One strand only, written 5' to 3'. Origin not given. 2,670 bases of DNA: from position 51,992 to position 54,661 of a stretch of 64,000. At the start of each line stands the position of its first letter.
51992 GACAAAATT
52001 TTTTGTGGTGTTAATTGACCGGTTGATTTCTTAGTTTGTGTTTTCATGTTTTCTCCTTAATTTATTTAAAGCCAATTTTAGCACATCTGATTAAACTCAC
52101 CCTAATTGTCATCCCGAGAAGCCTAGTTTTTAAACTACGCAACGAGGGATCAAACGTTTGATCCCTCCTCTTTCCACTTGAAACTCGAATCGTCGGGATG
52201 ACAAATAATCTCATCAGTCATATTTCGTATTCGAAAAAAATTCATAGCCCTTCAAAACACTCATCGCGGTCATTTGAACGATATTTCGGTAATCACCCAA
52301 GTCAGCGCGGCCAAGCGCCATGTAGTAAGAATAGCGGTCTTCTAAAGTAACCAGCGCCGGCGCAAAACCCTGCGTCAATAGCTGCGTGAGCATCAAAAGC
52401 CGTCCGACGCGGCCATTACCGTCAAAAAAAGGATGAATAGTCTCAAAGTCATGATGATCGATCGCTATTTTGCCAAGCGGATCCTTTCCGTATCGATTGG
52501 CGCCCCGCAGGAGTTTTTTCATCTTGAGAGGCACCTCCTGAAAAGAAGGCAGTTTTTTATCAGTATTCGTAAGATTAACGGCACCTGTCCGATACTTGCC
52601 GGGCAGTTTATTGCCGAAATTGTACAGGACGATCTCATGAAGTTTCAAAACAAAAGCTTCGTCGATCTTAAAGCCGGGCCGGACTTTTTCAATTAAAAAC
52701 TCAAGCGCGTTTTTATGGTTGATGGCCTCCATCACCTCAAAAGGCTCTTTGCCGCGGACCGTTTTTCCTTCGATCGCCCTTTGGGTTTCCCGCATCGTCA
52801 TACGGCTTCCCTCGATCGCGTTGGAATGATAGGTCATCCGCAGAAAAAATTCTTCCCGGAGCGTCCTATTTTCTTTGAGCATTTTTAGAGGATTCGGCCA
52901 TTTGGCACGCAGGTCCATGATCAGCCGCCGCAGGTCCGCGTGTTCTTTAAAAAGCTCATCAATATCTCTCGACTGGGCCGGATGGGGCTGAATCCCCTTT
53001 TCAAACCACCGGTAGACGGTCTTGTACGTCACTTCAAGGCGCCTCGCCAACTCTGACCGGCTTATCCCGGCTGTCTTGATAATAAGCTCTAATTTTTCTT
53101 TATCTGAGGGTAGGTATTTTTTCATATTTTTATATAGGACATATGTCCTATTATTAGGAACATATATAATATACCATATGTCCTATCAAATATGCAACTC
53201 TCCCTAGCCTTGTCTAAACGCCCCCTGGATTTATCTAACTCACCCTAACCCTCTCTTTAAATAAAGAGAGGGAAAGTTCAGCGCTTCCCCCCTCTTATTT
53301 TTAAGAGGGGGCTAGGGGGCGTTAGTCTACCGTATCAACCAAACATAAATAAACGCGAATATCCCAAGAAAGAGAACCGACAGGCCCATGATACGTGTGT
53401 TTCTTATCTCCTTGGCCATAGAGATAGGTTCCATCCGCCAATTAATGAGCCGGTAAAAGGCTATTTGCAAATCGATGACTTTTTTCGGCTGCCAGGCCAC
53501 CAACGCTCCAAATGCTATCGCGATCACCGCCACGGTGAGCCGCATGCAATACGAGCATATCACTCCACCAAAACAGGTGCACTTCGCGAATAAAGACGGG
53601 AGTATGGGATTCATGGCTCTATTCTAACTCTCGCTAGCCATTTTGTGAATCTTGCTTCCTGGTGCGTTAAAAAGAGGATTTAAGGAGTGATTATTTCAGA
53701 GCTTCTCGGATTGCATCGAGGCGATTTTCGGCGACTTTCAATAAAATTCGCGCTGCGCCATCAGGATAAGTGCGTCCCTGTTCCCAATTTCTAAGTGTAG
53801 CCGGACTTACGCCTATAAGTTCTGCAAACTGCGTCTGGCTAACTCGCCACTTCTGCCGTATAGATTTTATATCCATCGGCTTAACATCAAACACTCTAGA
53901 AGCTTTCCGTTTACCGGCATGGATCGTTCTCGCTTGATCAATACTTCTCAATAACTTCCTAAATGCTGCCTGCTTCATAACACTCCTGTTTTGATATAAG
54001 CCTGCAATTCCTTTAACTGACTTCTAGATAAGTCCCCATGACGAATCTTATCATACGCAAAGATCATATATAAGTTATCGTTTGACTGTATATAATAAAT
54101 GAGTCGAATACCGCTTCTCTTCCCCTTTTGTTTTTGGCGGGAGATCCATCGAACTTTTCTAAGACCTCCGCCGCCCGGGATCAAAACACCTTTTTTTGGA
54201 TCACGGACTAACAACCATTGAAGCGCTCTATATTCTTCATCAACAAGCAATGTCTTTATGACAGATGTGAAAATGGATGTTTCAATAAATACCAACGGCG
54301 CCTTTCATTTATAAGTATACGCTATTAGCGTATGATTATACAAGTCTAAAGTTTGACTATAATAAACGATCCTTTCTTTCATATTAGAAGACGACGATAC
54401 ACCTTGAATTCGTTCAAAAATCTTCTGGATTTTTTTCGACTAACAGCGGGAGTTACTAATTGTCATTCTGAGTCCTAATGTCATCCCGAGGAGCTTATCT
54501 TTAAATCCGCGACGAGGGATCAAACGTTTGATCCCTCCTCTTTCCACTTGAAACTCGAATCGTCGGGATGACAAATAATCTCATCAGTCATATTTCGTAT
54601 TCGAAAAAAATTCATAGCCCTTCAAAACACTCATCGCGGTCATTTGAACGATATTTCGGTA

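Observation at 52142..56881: Perfect 2370-bp tandem duplication of a Fic, membrane protein and HigBA cassette, with junctions inside REP palindromes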

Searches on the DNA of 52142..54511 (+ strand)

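Call 72: search_dna_similar(query=window:52142-54511:+, collection=plasmids, mode=distant, max_rows=5)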
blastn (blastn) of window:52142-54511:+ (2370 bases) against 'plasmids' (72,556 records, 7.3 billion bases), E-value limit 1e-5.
Records with a match: 2; places in all: 2; records where one place covers at least 80% of the query: 0.
Best place of each record, by identity: 80-90% 2.
By first word of the organism name: Psychrobacter 2.
By predicted mobility (MOB-suite, as given by PLSDB): non-mobilizable 2.
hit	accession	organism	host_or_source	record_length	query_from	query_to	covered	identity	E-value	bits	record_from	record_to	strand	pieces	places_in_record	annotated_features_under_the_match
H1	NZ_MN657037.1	Psychrobacter sp.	-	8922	268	343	3%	80.3%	2e-8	71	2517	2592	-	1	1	Fic family protein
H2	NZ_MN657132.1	Psychrobacter sp.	-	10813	268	343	3%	80.3%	2e-8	71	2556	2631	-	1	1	Fic family protein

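Call 73: search_dna_similar(query=window:52142-54511:+, collection=phages, mode=distant, max_rows=5)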
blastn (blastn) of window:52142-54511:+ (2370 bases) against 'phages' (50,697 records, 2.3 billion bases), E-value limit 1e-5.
No match.

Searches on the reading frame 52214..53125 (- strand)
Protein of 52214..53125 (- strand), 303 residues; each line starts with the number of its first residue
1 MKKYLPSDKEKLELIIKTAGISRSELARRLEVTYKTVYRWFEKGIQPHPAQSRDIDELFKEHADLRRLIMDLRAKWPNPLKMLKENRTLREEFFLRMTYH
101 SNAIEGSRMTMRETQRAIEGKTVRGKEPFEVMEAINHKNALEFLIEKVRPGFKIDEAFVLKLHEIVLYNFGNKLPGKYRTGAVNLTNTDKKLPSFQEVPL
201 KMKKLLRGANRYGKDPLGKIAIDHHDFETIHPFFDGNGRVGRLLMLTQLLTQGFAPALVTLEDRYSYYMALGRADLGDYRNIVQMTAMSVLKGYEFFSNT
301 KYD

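Call 15: search_protein_families(library=pfam, proteins=[window:52214-53125:-], max_evalue=0.01)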
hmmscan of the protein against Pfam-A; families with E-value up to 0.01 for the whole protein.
window:52214-53125:- (303 aa): 7 families
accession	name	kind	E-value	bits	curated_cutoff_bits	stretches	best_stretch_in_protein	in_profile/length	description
PF02661.23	Fic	-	2.2e-19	70.5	24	1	154-249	2-93/93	Fic/DOC family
PF13384.12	HTH_23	-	1.5e-05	25.1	24.6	1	7-44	3-45/50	Homeodomain-like domain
PF01527.26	HTH_Tnp_1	-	0.00062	20.4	24.1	1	7-90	8-71/75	Transposase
PF13518.12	HTH_28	-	0.0031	18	25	1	19-40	11-32/52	Helix-turn-helix domain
PF15943.11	YdaS_toxin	-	0.0052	17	30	1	14-46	3-36/65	Bacterial toxin YdaS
PF02796.21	HTH_7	-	0.0062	17.1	23.8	0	19-43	20-44/45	Helix-turn-helix domain of resolvase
PF08279.18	HTH_11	-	0.0065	16.8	25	0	12-39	6-34/55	HTH domain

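Call 16: search_protein_families(library=ncbifam, proteins=[window:52214-53125:-], max_evalue=0.01)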
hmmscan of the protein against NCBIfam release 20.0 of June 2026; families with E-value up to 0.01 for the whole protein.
window:52214-53125:- (303 aa): 4 families
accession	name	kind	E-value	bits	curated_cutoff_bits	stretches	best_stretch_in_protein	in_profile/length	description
NF046030.1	ProtAdlyltaseSoFic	equivalog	3.5e-11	42.7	550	1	214-255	176-217/361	protein adenylyltransferase Fic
TIGR02613.1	mob_myst_B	hypoth_equivalog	8.6e-06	25.8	124.4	1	131-284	25-183/186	mobile mystery protein B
NF041381.1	XopAC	subfamily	0.00049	18.9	450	1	114-275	267-437/451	XopAC/AvrAC family type III secretion system effector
NF046037.1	carphisopro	domain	0.0092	16.2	38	0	14-47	3-35/54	carph-isopro domain-containing protein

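Call 17: find_encoding_contigs(protein=window:52214-53125:-, flank=10000, max_places=10)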
Protein window:52214-53125:- (303 aa): 3 contigs read that carry it; 3 places shown.
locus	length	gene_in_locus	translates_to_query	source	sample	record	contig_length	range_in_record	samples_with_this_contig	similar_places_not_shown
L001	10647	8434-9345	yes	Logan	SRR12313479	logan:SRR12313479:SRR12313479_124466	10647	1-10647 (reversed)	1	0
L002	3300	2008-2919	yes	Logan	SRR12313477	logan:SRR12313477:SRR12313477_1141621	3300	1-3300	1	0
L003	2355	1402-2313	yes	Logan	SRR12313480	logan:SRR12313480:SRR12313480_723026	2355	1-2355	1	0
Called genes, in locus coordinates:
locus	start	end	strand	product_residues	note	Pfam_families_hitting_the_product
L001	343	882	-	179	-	PF10543:ORF6N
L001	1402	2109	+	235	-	PF09553:RE_Eco47II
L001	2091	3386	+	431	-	PF00145:DNA_methylase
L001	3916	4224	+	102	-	-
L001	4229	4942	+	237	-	-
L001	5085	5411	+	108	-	PF04241:DUF423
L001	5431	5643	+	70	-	PF09905:VF530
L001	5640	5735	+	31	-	-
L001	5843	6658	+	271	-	PF02353:CMAS, PF01135:PCMT, PF01209:Ubie_methyltran, PF13489:Methyltransf_23, PF13847:Methyltransf_31, PF08241:Methyltransf_11, PF08242:Methyltransf_12, PF13649:Methyltransf_25, +3 more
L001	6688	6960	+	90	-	PF14026:SCO4226-like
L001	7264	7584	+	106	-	-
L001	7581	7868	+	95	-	PF20432:Xre-like-HTH (faint), PF13560:HTH_31 (weak), PF01381:HTH_3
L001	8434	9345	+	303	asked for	PF13384:HTH_23 (weak), PF02661:Fic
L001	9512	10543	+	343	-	PF08100:Dimerisation, PF00891:Methyltransf_2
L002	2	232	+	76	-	?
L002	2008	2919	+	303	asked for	PF13384:HTH_23 (weak), PF02661:Fic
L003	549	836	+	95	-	PF20432:Xre-like-HTH (faint), PF13560:HTH_31 (weak), PF01381:HTH_3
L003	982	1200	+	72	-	-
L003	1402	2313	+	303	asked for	PF13384:HTH_23 (weak), PF02661:Fic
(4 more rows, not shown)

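Call 21: find_related_loci(query=window:52214-53125:-, collection=genome_contigs, flank=6000)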
Query window:52214-53125:- (303 aa) in genome_contigs; peptide patterns used: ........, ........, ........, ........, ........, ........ (x = any residue, [..] = any of these).
45 stretches matched a pattern; 1 encode a relative of the query (tblastn E <= 1e-3); 1 distinct loci.
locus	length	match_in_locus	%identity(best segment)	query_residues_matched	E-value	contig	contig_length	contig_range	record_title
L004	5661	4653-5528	60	1-293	2e-124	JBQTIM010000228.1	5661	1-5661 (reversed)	MAG: Elusimicrobiota bacterium isolate SAR259 c_000000263510, whole genome shotgun sequence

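Call 31: find_homologous_proteins(query=window:52214-53125:-, max_evalue=1e-10)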
Query window:52214-53125:- (303 aa): 2421 proteins with E <= 1e-10 among 3753 candidates; the best 120 are listed.
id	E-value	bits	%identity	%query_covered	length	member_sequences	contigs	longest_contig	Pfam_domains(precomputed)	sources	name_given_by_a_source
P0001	2.0e-200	682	100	100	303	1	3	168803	PF13384.13,PF02661.24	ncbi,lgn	-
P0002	7.5e-146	503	72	98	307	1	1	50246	PF02661.24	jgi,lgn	jgi:Fic family protein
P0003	3.3e-144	498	71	99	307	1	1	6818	PF02661.24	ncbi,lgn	-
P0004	2.5e-141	488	69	99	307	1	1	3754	PF02661.24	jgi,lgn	-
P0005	5.8e-141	487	70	98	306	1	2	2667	PF13384.13,PF02661.24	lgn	-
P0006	4.9e-140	484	70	98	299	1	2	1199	PF13384.13,PF02661.24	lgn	-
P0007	3.4e-139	481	68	98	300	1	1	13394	PF02661.24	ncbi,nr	ncbi:MAG: Fic family protein [Candidatus Omnitrophica bacterium]|nr:Fic family protein [Candidatus O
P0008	7.4e-139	480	68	98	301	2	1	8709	PF13384.13,PF02661.24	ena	-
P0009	2.6e-138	478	69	98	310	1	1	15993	PF02661.24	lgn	-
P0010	4.3e-138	478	68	98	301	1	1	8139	PF02661.24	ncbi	-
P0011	6.9e-138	477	68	98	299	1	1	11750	PF02661.24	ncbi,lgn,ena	-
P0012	8.3e-138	477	68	98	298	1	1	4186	PF13384.13,PF02661.24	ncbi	ncbi:MAG: Fic family protein [Candidatus Omnitrophota bacterium]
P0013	1.5e-137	476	67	97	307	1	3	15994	PF13384.13,PF02661.24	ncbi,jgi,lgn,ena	-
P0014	2.6e-137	475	69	97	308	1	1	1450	PF02661.24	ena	-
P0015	3.9e-137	474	66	97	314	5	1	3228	PF02661.24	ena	-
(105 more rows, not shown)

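Call 33: search_solved_structures(query=window:52214-53125:-, max_evalue=0.001, show_alignments=1)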
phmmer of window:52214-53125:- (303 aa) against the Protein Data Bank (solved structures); distinct sequences matched with E-value up to 0.001: 27.
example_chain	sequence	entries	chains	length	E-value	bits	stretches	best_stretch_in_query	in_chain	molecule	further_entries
5jj6_A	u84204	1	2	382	1.3e-23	87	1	66-287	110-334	Adenosine monophosphate-protein transferase FICD homolog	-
5jj7_A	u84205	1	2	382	1.2e-22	83.8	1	66-287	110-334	Adenosine monophosphate-protein transferase FICD homolog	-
7xux_A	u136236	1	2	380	3.9e-20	75.6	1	90-291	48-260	Fido domain-containing protein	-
4x2e_A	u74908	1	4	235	8.3e-20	74.5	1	96-285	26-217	Fic family protein putative filamentation induced by cAMP protein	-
6i7j_A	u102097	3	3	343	2.5e-19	73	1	81-288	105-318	Adenosine monophosphate-protein transferase FICD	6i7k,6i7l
6i7g_A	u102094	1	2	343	4.6e-19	72.1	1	81-288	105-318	Adenosine monophosphate-protein transferase FICD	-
4u04_A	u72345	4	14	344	4.6e-19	72.1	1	81-288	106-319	Adenosine monophosphate-protein transferase FICD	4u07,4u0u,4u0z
4x2c_A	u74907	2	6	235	1.5e-18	70.4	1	96-285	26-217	Fic family protein putative filamentation induced by cAMP protein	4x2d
6i7h_A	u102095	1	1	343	2.1e-18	69.9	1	81-288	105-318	Adenosine monophosphate-protein transferase FICD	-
6i7i_A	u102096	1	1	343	2.9e-18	69.4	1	81-288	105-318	Adenosine monophosphate-protein transferase FICD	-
6zmd_B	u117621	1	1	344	3.5e-18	69.2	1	86-288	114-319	Protein adenylyltransferase FICD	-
4u0s_A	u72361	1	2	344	4.4e-18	68.9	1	81-288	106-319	Adenosine monophosphate-protein transferase FICD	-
9yz5_A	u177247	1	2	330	5.5e-18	68.5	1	81-287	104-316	Protein adenylyltransferase FICD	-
7b7z_A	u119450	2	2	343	6.2e-18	68.4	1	81-288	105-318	Protein adenylyltransferase FICD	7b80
4rgl_A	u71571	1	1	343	1.1e-15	61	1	88-275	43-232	Filamentation induced by cAMP protein Fic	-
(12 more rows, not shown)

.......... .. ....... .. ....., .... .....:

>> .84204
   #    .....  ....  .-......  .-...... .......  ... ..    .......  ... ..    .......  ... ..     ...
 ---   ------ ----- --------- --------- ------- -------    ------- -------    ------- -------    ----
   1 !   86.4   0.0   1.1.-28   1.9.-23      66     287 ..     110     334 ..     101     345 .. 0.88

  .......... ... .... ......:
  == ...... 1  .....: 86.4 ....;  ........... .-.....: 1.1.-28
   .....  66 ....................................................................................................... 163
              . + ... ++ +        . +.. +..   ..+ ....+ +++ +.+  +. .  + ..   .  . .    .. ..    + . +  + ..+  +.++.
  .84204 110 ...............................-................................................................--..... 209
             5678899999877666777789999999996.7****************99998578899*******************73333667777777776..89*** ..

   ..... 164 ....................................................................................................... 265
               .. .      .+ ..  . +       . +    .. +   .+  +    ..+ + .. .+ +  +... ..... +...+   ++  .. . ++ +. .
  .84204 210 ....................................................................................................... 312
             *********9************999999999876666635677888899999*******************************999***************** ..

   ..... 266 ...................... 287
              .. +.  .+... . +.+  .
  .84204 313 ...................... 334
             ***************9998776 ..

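Call 41: find_encoding_contigs(protein=P0002, flank=5000, max_places=3)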
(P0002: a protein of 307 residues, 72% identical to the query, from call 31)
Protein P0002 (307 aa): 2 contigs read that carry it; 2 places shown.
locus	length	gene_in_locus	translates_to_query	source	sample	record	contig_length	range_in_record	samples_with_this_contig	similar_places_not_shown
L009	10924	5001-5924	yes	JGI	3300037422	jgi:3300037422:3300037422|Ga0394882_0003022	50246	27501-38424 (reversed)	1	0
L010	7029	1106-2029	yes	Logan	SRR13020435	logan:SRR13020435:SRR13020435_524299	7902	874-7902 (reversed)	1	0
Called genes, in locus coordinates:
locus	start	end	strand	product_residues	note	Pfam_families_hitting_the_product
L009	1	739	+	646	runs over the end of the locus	PF12228:DUF3604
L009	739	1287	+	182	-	-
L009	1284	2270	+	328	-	PF13795:HupE_UreJ_2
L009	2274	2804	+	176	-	-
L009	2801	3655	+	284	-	-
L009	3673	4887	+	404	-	PF01734:Patatin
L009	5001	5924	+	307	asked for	PF02661:Fic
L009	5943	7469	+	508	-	PF03065:Glyco_hydro_57, PF12055:DUF3536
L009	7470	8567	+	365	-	PF01926:MMR_HSR1, PF02421:FeoB_N, PF06071:YchF-GTPase_C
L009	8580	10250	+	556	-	PF00916:Sulfate_transp, PF01740:STAS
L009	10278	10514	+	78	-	-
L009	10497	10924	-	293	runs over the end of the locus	PF00849:PseudoU_synth_2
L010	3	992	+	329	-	?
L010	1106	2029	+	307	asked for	PF02661:Fic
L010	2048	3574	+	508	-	PF03065:Glyco_hydro_57, PF12055:DUF3536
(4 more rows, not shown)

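Call 42: find_encoding_contigs(protein=P0003, flank=5000, max_places=3)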
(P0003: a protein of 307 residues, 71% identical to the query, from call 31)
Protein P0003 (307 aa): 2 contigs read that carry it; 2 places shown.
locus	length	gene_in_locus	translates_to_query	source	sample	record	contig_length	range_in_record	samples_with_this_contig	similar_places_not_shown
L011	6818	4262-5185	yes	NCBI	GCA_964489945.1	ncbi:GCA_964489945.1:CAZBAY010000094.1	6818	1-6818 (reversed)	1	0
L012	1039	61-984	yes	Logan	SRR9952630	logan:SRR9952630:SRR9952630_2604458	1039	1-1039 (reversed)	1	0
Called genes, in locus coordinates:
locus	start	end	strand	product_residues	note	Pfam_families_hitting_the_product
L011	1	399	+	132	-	?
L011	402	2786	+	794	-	PF00884:Sulfatase, PF16347:SGSH_C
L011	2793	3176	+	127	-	-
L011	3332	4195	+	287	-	-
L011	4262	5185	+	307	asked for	PF02661:Fic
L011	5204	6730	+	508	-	PF03065:Glyco_hydro_57, PF12055:DUF3536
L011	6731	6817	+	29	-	?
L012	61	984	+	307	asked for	PF02661:Fic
